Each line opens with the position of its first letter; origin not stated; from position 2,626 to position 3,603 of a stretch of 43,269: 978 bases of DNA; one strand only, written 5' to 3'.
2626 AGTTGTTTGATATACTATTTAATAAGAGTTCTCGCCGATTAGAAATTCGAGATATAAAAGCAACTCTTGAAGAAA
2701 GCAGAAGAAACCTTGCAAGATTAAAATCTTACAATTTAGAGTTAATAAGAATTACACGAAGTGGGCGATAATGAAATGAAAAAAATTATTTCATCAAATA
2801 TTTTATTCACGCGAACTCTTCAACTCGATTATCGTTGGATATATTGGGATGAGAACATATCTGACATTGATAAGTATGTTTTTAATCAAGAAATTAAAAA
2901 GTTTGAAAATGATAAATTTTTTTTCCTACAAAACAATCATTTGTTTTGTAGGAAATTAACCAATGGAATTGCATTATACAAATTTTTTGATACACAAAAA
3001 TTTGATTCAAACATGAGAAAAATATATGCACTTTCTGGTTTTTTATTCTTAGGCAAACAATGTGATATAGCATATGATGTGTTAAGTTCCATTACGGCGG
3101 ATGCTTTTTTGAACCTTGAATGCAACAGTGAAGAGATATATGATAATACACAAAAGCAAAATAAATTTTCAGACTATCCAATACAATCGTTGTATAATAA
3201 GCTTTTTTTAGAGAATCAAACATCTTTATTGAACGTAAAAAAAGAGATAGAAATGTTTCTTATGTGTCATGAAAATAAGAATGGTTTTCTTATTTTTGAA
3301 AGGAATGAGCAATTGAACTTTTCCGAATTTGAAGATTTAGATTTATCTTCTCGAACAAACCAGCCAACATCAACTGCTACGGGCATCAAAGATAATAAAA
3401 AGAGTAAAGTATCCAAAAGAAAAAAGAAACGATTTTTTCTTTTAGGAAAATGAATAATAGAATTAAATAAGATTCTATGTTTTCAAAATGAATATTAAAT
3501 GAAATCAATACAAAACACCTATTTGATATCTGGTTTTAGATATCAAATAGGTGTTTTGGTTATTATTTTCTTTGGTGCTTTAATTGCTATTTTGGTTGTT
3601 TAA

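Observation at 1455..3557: Small TM protein + TRAFAC-type GTPase + orphan protein: a self-contained cargo operon and candidate undescribed GTPase-centred defence/abortive-infection system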

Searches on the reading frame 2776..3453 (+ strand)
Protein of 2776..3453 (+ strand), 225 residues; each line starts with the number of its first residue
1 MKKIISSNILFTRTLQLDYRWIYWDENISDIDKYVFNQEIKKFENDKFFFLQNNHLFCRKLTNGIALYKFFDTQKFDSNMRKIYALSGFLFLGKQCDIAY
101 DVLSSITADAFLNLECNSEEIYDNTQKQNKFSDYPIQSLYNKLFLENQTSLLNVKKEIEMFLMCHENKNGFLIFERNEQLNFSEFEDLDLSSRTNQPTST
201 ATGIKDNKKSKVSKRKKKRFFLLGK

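Call 3: search_protein_families(library=pfam, proteins=[window:2776-3453:+], max_evalue=1)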
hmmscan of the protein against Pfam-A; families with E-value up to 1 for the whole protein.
window:2776-3453:+ (225 aa): 0 families

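Call 4: search_protein_families(library=padloc, proteins=[window:2776-3453:+], max_evalue=1)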
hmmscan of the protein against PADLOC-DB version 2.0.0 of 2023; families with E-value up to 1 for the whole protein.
window:2776-3453:+ (225 aa): 0 families

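Call 5: search_protein_families(library=ncbifam, proteins=[window:2776-3453:+], max_evalue=1)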
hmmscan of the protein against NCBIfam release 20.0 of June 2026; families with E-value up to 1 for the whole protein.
window:2776-3453:+ (225 aa): 1 family
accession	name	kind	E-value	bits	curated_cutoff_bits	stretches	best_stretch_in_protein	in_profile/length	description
TIGR00780.1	ccoN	equivalog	0.059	12.3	583.15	1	63-116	415-468/474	cytochrome-c oxidase, cbb3-type subunit I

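Call 6: search_protein_families(library=phrogs, proteins=[window:2776-3453:+], max_evalue=1)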
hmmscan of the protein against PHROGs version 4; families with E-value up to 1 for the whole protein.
window:2776-3453:+ (225 aa): 0 families

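Call 15: find_homologous_proteins(query=window:2776-3453:+)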
Query window:2776-3453:+ (225 aa): 2 proteins with E <= 0.001 among 200 candidates.
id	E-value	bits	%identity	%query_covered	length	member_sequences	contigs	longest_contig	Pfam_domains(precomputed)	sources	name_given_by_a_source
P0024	8.0e-143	491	100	100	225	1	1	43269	-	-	-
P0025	4.9e-44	168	41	97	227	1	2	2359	-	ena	-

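Call 28: search_protein_families(library=pfam, alignment_id=A1, max_evalue=10)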
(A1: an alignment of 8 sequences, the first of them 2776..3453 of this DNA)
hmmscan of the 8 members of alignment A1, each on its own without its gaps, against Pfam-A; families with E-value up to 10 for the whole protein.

A. member 1, window:2776-3453:+ (225 aa): 0 families

B. families by the number of members that match (of 8 scanned): 7 families
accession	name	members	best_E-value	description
PF18249.6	Ca_bind_SSO6904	1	0.03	Calcium binding protein SSO6904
PF17886.7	ArsA_HSP20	1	0.074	HSP20-like domain found in ArsA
PF06178.19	KdgM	1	0.12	Oligogalacturonate-specific porin protein (KdgM)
PF05738.19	Cna_B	1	0.13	Cna protein B-type domain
PF14157.12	YmzC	1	0.21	YmzC-like protein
PF12842.12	DUF3819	1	0.23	CCR4-Not complex, Not1 subunit, domain of unknown function DUF3819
PF03909.22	BSD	1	2.9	BSD domain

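Call 29: find_homologous_proteins(query=A1, max_evalue=0.01)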
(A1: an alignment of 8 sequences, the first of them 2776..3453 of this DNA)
Query A1 (8 sequences) (225 aa, profile of the alignment): 8 proteins with E <= 0.01 among 3945 candidates.
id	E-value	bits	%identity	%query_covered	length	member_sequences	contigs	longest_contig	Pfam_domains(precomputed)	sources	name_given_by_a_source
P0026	7.7e-78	279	35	40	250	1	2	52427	-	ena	-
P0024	9.4e-76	273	100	100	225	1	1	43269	-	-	-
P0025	2.0e-72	262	41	97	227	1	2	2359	-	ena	-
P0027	9.5e-68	246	32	46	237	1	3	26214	-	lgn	-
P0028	6.1e-54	201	40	50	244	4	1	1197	-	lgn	-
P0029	6.3e-52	195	37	84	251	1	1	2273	-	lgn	-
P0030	2.0e-47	180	41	44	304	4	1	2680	-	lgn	-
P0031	3.8e-47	179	37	44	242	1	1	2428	-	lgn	-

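Call 39: predict_structure(alignment_id=A3)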
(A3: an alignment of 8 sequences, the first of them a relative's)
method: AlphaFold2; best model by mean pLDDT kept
length: 225 residues; sequences in the alignment: 8
mean_pLDDT: 78.5   pTM: 0.75
mean pLDDT of the five models: 78.5, 74.5, 72.1, 71.7, 56.1
residues with pLDDT >= 90: 93; 70-90: 80; 50-70: 17; < 50: 35
segments of 3 or more residues with pLDDT < 50: 191-225
pLDDT, mean of each block of 10 residues (from residue 1): 83 73 83 89 91 94 94 87 91 90 95 85 66 88 93 96 84 92 76 39 29 32 37
secondary structure, 60 per line:
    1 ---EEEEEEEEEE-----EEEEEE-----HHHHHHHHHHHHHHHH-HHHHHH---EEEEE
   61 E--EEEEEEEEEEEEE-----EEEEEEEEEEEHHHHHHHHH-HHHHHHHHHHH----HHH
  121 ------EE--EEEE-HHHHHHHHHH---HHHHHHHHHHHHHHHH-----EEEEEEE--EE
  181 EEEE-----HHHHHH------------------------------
elements in order: E4-13 E19-24 H30-45 H47-52 E56-61 E64-76 E82-92 H93-101 H103-113 E131-134 H136-145 H149-164 E170-176 E179-184 H190-195

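Call 41: fold_search(model_id=the predicted structure, library=pdb)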
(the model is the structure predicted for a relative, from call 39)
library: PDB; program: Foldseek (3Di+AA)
matches with E <= 10: 322; with E <= 0.001: 1
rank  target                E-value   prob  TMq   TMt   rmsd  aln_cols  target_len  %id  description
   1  9t0n                  7.4e-04  0.99  0.37  0.28  13.0       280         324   11  Crystal structure of TagF (ACIAD2683) from Acinetobacter baylyi ADP1 (released 2025-11-12)
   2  6iz8_B                6.9e-02  0.44  0.31  0.32  12.4       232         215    9  Crystal Structure of TagF from Pseudomonas aeruginosa (released 2019-12-18)
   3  6iz8_D                8.7e-02  0.44  0.32  0.33  13.0       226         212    9  Crystal Structure of TagF from Pseudomonas aeruginosa (released 2019-12-18)
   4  6iz8_C                1.2e-01  0.30  0.30  0.29  13.5       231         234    9  Crystal Structure of TagF from Pseudomonas aeruginosa (released 2019-12-18)
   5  6iz8_A                1.5e-01  0.35  0.31  0.31  12.9       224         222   10  Crystal Structure of TagF from Pseudomonas aeruginosa (released 2019-12-18)
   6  6owo_S                3.1e-01  0.14  0.19  0.26  13.0       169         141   12  CRYO-EM STRUCTURE OF PHOSPHORYLATED AP-2 CORE BOUND TO NECAP (released 2019-09-11)
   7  7t3a_B                3.5e-01  0.18  0.23  0.15  14.7       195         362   11  GATOR1-RAG-RAGULATOR - Inhibitory Complex (released 2022-04-06)
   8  8d9w_X                3.5e-01  0.13  0.18  0.24  10.9       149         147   10  beta-Arf1 homodimeric interface within AP-1, Arf1, Nef, MHC-I lattice on narrow tubes (released 2023-07-05)
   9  9o5d_D                3.7e-01  0.21  0.22  0.15   8.6       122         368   11  The KICSTOR-GATOR1-SAMTOR complex (released 2026-01-21)
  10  9v0j_A                3.9e-01  0.12  0.22  0.15  13.4       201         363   13  Cryo-EM structure of GATOR1-KICSTOR complex (released 2025-11-12)
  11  4ml8_B                4.2e-01  0.07  0.14  0.08  14.7       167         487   15  Structure of maize cytokinin oxidase/dehydrogenase 2 (ZmCKO2) (released 2015-03-11)
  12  8yqg_B                4.7e-01  0.18  0.25  0.32  10.8       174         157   11  Dimeric structure of the Longin domain from a Lokiarchaeota archaeon Roadblock-Longin protein (released 2025-03-26)
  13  4etz_A                4.7e-01  0.06  0.13  0.11  14.1       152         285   12  Crystal Structure of PelD 158-CT from Pseudomonas aeruginosa PAO1 (released 2012-07-25)
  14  9o5a_H                5.6e-01  0.28  0.24  0.15   8.4       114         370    9  The KICSTOR-GATOR1 complex (released 2026-02-18)
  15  2zdo_D                6.3e-01  0.08  0.16  0.26  13.6       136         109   12  Crystal structure of IsdG-N7A in complex with hemin (released 2008-08-19)
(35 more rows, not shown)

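Call 42: search_protein_representatives(alignment_id=A3)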
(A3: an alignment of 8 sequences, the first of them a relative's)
Query: 8 sequences, 248 profile positions. Proteins with E-value up to 0.001 (for the whole library): 107; up to 1e-10: 58; up to 1e-30: 34. The best 107 are listed.
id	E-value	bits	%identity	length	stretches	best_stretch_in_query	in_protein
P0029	1.0e-95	336.3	-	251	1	1-245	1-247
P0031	1.0e-91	323.3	-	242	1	1-247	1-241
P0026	2.4e-91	322.0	-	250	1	1-248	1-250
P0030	1.2e-86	306.7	-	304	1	1-245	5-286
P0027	7.4e-77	274.6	-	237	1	1-244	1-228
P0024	4.0e-73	262.4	-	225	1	2-233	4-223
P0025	1.2e-68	247.7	-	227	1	1-238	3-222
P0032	5.4e-64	232.4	-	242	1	1-228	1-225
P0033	5.0e-63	229.3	-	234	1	1-220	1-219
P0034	5.3e-62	225.9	-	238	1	1-216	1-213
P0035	2.6e-61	223.7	-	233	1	1-224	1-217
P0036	1.8e-59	217.6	-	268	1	1-231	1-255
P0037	2.6e-58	213.8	-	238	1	8-209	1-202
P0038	3.5e-57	210.1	-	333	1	1-242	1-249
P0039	8.4e-56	205.6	-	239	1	1-221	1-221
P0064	6.4e-22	94.6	-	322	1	1-199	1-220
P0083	2.2e-10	56.8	-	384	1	5-116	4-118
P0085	6.7e-09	52.0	-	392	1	5-150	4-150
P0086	2.1e-08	50.4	-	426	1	6-90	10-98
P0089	7.6e-08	48.5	-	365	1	7-108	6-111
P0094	1.8e-07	47.3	-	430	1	6-137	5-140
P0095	2.1e-07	47.1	-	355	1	3-107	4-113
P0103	3.4e-06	43.1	-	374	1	4-91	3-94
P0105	4.1e-06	42.9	-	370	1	7-89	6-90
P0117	6.4e-05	39.0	-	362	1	5-91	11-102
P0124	3.2e-04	36.7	-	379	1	4-235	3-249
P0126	4.3e-04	36.3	-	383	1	6-90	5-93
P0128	7.1e-04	35.5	-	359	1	3-149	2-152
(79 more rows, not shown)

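Call 48: search_protein_families(library=pfam, alignment_id=A5, max_evalue=0.01)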
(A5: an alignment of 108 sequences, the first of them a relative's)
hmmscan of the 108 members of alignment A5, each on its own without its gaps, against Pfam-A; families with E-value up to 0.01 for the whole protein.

A. member 1, P0024 (225 aa): 0 families

B. families by the number of members that match (of 108 scanned): 4 families
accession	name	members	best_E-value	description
PF05685.18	Uma2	1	4e-05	Putative restriction endonuclease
PF12686.12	DUF3800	1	0.0032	Protein of unknown function (DUF3800)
PF11300.13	DUF3102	1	0.0045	Protein of unknown function (DUF3102)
PF11124.14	Pho86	1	0.0098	Inorganic phosphate transporter chaperone Pho86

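Call 66: find_encoding_contigs(protein=P0094, flank=5000, max_places=2)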
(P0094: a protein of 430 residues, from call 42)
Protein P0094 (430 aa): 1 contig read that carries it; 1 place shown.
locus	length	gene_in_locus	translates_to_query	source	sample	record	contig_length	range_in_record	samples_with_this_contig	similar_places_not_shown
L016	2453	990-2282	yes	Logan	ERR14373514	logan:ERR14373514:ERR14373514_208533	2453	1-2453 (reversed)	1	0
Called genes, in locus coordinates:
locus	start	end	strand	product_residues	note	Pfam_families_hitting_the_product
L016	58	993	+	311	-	-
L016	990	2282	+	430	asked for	-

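Call 67: find_encoding_contigs(protein=P0064, flank=5000, max_places=2)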
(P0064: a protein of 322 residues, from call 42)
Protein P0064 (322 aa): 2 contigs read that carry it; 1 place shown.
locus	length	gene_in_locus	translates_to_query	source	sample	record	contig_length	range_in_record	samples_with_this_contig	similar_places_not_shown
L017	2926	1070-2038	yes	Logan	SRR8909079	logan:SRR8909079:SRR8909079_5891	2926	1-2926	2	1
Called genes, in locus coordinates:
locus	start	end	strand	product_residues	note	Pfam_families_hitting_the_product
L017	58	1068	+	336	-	-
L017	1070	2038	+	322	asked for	-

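Call 71: list_cluster_members(proteins=[P0083, P0085, P0086, P0089, P0094, P0095, P0103, P0105, P0117, P0126])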
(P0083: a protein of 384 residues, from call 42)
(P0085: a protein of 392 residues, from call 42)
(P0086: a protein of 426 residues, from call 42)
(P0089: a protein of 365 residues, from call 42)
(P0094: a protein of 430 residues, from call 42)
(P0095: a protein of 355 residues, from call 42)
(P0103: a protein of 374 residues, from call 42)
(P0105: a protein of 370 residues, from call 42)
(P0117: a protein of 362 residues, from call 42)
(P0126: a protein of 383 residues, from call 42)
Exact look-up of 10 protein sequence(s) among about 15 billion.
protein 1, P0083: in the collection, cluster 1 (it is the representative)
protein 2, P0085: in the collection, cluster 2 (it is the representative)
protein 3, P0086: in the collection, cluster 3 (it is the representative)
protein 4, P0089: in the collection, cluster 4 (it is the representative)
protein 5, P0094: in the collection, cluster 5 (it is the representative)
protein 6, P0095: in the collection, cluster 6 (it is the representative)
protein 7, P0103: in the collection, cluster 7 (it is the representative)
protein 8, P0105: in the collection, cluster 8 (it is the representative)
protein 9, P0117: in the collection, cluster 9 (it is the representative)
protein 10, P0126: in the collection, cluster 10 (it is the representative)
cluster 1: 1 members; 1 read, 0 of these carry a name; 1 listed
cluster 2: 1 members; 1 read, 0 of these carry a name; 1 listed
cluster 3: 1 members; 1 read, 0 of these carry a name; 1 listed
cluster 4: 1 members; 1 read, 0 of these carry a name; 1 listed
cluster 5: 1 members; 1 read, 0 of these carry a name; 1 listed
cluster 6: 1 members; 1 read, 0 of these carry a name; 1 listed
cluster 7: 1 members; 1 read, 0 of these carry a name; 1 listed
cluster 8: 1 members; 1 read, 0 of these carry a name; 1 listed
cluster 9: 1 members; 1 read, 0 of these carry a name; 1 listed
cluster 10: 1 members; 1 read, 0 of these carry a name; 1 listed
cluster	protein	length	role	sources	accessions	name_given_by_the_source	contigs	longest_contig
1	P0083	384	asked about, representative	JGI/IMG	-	-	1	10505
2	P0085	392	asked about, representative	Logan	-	-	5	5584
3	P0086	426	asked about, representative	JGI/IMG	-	-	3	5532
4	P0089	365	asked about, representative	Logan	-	-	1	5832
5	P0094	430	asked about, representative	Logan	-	-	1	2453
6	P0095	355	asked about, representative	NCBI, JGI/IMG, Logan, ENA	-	-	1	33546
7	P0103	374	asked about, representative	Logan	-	-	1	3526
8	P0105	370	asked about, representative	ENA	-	-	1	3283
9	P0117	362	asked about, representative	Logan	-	-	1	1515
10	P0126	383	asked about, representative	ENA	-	-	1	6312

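Call 72: find_encoding_contigs(protein=P0095, flank=7000, max_places=2)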
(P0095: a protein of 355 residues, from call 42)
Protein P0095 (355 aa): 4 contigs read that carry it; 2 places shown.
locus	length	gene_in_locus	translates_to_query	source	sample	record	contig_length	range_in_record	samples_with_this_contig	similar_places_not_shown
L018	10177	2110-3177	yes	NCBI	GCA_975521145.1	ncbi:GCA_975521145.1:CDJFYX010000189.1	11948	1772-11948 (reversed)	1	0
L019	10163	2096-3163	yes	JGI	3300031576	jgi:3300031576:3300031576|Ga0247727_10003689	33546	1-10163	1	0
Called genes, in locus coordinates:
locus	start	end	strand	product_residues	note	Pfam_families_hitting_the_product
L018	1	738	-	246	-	?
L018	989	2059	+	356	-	PF19993:DO-GTPase2 (faint)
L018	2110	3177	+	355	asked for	-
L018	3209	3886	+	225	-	-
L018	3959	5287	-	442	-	PF07394:DUF1501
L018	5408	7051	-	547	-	PF08811:DUF1800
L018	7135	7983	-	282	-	PF12849:PBP_like_2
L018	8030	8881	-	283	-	PF02673:BacA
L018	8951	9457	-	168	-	PF02464:CinA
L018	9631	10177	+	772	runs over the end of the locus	?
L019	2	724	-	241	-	?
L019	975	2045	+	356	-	PF19993:DO-GTPase2 (faint)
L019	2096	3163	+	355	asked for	-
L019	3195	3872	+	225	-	-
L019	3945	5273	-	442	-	PF07394:DUF1501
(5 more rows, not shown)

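Call 73: find_encoding_contigs(protein=P0083, flank=7000, max_places=2)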
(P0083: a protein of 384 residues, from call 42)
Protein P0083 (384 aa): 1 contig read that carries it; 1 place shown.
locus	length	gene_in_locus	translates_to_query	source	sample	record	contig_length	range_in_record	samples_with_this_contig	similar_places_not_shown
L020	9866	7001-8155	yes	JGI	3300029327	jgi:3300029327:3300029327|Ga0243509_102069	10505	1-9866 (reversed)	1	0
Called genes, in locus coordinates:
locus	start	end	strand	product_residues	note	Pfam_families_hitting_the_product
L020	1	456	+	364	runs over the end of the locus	?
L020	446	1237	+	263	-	-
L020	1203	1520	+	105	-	PF13646:HEAT_2 (weak)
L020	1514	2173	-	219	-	-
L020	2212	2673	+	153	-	-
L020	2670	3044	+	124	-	-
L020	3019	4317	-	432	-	PF07690:MFS_1, PF00083:Sugar_tr, PF07690:MFS_1 (weak)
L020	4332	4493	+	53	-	-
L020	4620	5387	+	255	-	PF07691:PA14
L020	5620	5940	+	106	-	-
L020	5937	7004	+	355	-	PF19993:DO-GTPase2 (faint)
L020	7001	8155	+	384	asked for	-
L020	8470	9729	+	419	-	PF00464:SHMT, PF00155:Aminotran_1_2 (weak)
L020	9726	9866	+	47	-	?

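Call 75: search_protein_families(library=pfam, proteins=[P0083, P0085, P0086, P0089, P0094, P0095, P0124, P0128, P0064], max_evalue=10)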
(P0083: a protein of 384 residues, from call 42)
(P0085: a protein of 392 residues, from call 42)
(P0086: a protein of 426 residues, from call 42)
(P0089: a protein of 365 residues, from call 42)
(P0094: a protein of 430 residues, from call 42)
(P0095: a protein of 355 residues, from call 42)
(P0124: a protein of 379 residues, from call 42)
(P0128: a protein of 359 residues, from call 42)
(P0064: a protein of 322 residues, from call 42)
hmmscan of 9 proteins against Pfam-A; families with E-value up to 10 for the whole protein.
P0083 (384 aa): 0 families

P0085 (392 aa): 0 families

P0086 (426 aa): 1 family
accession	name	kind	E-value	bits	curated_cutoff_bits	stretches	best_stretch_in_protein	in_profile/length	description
PF05685.18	Uma2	-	4e-05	23.6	27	1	342-400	94-151/172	Putative restriction endonuclease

P0089 (365 aa): 0 families

P0094 (430 aa): 0 families

P0095 (355 aa): 0 families

P0124 (379 aa): 0 families

P0128 (359 aa): 0 families

P0064 (322 aa): 6 families
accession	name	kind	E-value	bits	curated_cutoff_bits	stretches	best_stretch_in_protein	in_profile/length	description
PF14935.11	TMEM138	-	0.046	14.8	27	1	33-78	61-104/119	Transmembrane protein 138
PF16637.10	zf-C2H2_assoc3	-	0.085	13.7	27.3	1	188-229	28-69/85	Putative zinc-finger between two C2H2 zinc-fingers on Patz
PF09723.15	Zn_ribbon_8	-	0.14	12.6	34.4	1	297-311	3-17/41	Zinc ribbon domain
PF24441.1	DUF7560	-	0.16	12.1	27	1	298-312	4-18/44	Family of unknown function (DUF7560)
PF14279.12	HNH_5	-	0.2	12.1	27.5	1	301-321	35-55/56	HNH endonuclease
PF12382.13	Peptidase_A2_2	-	2.4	8.6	27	1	192-273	22-104/137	Retrotransposon peptidase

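Call 76: search_solved_structures(query=A5, max_evalue=10)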
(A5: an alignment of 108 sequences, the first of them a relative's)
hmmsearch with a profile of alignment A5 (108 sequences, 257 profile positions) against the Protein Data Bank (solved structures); distinct sequences matched with E-value up to 10: 0.
